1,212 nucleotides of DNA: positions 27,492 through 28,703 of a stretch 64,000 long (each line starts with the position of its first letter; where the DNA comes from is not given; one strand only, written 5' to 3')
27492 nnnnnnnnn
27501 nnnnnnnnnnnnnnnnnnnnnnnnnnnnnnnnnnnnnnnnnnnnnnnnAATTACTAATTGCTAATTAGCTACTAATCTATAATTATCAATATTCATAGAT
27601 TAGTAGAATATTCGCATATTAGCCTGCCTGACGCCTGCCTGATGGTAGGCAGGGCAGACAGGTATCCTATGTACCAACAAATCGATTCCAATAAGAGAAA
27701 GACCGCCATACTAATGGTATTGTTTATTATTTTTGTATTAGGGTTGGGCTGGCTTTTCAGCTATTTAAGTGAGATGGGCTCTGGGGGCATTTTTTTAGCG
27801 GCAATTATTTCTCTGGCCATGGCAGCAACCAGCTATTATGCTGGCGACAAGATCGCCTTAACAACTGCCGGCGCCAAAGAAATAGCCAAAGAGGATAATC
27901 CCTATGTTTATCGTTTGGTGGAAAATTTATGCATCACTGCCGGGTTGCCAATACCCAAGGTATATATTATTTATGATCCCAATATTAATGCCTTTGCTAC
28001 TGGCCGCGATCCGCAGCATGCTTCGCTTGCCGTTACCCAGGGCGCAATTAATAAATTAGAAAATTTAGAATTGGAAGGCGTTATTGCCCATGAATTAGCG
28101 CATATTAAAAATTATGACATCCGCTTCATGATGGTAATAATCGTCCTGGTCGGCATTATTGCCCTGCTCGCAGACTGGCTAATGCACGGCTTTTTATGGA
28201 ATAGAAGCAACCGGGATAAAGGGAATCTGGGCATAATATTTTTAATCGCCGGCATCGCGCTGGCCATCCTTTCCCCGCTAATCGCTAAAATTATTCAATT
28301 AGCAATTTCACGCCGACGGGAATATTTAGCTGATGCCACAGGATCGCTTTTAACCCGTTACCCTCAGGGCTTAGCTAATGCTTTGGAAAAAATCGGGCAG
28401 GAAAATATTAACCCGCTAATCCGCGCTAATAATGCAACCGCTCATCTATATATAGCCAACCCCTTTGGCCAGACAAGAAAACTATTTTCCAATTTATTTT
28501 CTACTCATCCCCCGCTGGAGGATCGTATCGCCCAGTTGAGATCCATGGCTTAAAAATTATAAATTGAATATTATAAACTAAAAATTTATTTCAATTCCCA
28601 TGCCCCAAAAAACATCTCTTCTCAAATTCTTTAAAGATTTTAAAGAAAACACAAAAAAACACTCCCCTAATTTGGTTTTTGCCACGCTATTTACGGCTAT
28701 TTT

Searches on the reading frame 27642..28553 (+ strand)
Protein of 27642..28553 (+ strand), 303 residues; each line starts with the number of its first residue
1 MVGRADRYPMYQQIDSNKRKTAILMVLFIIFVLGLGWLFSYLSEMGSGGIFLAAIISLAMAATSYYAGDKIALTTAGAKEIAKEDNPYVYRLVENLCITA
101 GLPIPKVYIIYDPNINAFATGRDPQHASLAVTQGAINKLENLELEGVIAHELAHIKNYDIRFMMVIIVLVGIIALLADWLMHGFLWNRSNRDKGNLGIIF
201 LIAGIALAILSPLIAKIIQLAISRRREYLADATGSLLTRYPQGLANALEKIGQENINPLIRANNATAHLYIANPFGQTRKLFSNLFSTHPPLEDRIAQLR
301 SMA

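Call 33: search_protein_families(library=pfam, proteins=[window:27642-28553:+], max_evalue=0.0001)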
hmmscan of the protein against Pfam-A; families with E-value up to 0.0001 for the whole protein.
window:27642-28553:+ (303 aa): 1 family
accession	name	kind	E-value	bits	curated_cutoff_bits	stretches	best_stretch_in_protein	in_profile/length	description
PF01435.24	Peptidase_M48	-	3.1e-31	109.1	20.3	1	85-302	3-185/186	Peptidase family M48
